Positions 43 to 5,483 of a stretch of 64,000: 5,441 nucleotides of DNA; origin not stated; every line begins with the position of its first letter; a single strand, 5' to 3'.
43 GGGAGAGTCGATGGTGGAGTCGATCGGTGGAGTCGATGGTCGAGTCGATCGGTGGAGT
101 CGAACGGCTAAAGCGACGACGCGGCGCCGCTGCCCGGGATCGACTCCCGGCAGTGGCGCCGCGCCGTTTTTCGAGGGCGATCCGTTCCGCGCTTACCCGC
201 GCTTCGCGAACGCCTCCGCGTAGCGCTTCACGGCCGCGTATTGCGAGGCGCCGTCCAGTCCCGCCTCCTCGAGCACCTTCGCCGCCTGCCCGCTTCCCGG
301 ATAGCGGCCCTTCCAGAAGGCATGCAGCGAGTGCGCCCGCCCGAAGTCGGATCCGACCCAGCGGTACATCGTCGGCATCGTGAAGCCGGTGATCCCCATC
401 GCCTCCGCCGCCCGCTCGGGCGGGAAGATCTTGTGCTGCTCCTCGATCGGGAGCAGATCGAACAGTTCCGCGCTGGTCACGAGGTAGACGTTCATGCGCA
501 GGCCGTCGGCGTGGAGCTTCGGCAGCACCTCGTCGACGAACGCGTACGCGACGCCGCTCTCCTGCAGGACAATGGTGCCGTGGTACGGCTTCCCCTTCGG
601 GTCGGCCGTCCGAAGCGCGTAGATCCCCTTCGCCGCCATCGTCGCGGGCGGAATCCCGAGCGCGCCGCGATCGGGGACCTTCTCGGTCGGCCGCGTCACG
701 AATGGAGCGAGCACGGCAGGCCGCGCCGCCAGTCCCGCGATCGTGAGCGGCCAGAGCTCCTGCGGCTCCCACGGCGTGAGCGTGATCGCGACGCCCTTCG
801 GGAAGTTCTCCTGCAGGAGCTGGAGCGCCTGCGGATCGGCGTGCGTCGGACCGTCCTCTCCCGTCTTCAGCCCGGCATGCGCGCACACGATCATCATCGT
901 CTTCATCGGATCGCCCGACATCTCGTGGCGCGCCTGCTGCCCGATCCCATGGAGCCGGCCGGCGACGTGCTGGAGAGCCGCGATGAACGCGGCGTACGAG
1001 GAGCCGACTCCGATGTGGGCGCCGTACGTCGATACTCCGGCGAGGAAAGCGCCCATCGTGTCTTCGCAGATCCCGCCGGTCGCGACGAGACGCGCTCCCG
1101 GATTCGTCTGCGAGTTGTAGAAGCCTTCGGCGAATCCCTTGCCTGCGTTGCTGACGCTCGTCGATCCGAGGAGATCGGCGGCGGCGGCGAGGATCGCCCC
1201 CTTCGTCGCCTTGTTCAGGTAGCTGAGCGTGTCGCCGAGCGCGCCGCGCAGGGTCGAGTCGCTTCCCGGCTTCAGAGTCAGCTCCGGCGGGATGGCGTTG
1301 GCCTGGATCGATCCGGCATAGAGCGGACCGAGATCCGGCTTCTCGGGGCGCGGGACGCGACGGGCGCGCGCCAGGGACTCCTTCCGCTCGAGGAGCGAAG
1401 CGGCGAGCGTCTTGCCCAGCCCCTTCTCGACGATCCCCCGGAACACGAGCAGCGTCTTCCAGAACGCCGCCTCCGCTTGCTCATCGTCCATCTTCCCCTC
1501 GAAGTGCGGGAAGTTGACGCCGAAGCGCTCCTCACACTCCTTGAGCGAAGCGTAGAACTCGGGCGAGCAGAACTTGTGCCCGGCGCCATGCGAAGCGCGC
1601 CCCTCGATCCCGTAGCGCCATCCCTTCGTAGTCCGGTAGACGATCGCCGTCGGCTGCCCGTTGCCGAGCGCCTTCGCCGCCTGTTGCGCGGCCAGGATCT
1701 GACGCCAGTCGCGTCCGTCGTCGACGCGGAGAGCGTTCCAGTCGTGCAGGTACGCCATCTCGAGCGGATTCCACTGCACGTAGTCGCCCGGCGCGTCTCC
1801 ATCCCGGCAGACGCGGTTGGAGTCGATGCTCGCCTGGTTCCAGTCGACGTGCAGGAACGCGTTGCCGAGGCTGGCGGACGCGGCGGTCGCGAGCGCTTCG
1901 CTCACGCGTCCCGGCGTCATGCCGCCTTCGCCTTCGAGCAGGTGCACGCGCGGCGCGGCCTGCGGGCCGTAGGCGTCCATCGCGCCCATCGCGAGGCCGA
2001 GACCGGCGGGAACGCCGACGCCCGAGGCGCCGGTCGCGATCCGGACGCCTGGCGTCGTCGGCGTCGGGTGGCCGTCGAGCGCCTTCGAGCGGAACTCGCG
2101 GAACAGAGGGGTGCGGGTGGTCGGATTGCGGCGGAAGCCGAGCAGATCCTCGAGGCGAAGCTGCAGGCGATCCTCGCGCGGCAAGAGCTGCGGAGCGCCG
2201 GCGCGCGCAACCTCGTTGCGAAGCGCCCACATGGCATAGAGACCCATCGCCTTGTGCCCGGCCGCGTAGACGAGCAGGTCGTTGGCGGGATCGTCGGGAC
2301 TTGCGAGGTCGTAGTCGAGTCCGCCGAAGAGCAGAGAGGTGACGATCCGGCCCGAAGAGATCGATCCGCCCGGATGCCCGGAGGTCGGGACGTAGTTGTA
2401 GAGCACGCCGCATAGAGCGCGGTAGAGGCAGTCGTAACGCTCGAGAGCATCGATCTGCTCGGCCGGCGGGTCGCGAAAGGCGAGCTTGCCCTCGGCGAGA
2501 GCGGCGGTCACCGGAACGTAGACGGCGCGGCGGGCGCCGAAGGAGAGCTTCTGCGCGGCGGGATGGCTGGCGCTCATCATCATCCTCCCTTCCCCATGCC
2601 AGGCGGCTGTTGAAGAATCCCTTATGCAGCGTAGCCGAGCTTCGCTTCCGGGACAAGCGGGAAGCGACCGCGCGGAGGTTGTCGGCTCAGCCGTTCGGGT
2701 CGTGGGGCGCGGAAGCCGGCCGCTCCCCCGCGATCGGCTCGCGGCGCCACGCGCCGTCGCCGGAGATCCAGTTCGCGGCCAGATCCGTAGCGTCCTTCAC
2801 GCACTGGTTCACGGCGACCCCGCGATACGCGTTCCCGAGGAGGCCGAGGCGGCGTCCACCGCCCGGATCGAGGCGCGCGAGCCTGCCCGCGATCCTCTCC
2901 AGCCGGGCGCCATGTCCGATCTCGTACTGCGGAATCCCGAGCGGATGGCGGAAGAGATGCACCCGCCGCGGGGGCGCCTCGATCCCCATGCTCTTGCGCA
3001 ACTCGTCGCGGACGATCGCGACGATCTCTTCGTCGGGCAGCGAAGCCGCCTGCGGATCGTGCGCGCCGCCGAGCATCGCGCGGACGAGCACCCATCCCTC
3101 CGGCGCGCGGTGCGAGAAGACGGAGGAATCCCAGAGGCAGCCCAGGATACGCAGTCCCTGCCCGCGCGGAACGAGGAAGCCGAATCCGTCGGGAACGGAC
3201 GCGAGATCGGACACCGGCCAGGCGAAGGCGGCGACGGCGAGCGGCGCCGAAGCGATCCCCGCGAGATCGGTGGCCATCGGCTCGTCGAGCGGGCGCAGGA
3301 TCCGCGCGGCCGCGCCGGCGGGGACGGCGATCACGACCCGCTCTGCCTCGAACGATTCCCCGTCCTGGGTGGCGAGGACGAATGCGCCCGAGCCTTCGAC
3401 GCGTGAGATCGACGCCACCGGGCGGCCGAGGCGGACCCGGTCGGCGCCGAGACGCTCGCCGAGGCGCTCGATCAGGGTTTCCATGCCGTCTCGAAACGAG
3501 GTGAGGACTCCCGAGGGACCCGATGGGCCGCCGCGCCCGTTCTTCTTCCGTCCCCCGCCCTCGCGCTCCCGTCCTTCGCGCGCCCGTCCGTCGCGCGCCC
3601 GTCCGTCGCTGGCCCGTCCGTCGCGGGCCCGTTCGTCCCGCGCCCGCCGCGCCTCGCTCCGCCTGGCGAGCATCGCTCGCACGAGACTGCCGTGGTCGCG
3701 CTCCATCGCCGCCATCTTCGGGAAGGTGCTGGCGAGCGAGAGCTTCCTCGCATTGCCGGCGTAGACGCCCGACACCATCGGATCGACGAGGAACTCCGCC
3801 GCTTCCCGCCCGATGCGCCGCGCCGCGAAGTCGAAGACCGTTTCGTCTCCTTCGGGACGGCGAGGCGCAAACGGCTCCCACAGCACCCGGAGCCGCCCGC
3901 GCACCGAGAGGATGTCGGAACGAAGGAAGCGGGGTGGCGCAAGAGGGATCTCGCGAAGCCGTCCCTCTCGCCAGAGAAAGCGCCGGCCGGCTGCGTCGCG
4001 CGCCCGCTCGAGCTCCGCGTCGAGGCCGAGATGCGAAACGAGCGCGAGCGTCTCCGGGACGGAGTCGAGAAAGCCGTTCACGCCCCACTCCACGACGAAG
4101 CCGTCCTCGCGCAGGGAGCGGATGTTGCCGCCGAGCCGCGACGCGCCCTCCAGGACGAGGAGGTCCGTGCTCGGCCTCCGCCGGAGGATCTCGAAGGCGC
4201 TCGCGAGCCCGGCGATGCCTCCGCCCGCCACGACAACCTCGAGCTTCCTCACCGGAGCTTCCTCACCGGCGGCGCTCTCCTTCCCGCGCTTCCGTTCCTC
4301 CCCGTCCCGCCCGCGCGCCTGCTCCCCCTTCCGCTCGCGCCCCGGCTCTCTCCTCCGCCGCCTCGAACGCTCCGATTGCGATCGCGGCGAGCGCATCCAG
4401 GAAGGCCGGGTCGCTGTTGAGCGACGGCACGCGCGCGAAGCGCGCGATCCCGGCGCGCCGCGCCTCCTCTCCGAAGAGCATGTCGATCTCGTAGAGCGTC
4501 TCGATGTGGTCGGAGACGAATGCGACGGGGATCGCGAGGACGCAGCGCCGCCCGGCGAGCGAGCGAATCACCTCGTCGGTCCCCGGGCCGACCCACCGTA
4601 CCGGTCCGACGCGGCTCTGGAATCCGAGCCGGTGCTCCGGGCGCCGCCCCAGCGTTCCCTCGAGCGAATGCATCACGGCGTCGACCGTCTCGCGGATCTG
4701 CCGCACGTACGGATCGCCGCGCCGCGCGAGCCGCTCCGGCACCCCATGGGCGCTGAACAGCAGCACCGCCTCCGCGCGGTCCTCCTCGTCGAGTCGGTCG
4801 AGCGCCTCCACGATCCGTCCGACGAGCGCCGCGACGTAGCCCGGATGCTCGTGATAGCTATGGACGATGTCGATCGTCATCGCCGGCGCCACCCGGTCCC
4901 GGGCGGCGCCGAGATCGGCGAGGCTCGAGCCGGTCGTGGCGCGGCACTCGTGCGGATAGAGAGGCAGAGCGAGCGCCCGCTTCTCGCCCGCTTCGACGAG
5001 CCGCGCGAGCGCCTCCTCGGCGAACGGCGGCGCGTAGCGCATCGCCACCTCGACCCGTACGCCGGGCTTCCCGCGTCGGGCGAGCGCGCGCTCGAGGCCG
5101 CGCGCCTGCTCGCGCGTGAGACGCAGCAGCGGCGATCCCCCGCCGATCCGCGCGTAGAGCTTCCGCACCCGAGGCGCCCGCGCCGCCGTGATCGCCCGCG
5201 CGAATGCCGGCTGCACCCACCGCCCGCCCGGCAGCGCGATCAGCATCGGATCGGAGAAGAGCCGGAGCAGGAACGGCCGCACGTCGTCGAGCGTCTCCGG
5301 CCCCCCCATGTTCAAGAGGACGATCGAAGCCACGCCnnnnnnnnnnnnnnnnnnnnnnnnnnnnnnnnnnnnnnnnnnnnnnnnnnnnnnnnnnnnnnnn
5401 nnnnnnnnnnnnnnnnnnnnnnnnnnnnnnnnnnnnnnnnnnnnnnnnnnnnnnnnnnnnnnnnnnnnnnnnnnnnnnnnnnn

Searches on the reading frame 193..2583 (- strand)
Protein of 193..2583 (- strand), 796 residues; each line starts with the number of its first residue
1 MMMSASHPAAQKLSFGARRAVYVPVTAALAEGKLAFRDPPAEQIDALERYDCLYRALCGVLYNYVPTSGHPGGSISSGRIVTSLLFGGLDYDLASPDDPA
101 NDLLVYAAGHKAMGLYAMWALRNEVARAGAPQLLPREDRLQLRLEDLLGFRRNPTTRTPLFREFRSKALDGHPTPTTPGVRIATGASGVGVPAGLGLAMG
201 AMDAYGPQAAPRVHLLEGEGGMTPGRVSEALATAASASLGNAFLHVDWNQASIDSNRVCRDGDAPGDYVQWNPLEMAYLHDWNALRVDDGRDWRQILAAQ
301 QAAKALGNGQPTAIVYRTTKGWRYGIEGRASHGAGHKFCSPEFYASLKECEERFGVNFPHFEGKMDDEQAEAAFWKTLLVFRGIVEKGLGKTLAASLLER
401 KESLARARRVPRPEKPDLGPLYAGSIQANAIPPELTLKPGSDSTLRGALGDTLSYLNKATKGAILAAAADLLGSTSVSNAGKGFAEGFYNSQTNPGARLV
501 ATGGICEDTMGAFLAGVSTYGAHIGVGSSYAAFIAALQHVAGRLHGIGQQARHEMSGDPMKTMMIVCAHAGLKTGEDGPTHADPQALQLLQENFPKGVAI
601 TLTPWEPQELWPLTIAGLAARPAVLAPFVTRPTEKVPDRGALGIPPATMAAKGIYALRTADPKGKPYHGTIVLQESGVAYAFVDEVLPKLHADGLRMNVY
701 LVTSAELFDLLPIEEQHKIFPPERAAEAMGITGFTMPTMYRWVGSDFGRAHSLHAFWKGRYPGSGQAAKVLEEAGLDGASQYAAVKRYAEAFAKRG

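Call 59: search_protein_families(library=pfam, proteins=[window:193-2583:-], max_evalue=0.00001)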
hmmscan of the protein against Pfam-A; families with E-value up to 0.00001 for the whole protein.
window:193-2583:- (796 aa): 2 families
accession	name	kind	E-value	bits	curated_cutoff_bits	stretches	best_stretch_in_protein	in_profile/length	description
PF00456.26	Transketolase_N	-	9.4e-15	54.8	22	1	147-335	75-262/334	Transketolase, thiamine diphosphate binding domain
PF02779.29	Transket_pyr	-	5.6e-10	39.6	27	1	445-591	5-131/174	Transketolase, pyrimidine binding domain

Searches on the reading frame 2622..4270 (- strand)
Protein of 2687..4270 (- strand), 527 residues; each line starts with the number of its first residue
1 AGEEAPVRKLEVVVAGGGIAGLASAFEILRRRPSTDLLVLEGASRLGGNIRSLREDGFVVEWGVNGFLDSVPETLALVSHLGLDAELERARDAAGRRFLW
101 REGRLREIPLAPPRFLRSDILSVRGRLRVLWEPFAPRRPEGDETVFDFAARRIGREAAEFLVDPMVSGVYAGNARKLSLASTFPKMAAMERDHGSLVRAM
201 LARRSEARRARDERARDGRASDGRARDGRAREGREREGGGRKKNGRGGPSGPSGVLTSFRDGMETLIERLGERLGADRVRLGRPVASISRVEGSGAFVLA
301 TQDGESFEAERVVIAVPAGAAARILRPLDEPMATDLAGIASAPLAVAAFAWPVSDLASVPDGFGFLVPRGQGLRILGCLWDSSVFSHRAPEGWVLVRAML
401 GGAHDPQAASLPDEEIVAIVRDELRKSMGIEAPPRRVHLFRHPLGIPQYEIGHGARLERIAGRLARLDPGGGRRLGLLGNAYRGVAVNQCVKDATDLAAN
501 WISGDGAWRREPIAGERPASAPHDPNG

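Call 59: search_protein_families(library=pfam, proteins=[window:2622-4088:-], max_evalue=0.00001)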
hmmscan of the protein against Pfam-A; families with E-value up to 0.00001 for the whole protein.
window:2622-4088:- (488 aa): 0 families

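Call 60: search_protein_families(library=pfam, proteins=[window:2687-4270:-], max_evalue=0.001)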
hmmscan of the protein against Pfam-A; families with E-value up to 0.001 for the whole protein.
window:2687-4270:- (527 aa): 3 families
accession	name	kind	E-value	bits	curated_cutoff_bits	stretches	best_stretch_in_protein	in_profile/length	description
PF01593.30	Amino_oxidase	-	7.5e-54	184.1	19.8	1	19-437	1-375/443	Flavin containing amine oxidoreductase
PF13450.12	NAD_binding_8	-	6.3e-11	42.8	21.9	1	14-78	1-65/68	NAD(P)-binding Rossmann-like domain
PF01266.30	DAO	-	2e-08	34.6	27.9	1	213-426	104-295/353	FAD dependent oxidoreductase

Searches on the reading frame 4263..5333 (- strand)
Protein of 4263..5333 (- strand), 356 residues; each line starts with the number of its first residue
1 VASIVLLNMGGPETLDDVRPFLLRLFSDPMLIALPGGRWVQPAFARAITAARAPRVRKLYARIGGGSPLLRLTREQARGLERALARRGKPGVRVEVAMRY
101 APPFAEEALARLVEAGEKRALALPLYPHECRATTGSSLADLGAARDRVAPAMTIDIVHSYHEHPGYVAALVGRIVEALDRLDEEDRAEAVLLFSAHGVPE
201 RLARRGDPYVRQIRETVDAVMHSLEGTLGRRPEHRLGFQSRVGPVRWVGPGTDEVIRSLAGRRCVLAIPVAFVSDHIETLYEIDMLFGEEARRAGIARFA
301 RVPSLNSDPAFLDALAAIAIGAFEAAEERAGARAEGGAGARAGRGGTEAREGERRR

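Call 59: search_protein_families(library=pfam, proteins=[window:4263-5333:-], max_evalue=0.00001)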
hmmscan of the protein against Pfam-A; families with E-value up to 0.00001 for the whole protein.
window:4263-5333:- (356 aa): 1 family
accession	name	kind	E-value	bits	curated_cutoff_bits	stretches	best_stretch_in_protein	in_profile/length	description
PF00762.24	Ferrochelatase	-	3.1e-99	332.4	27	1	3-319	3-313/317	Ferrochelatase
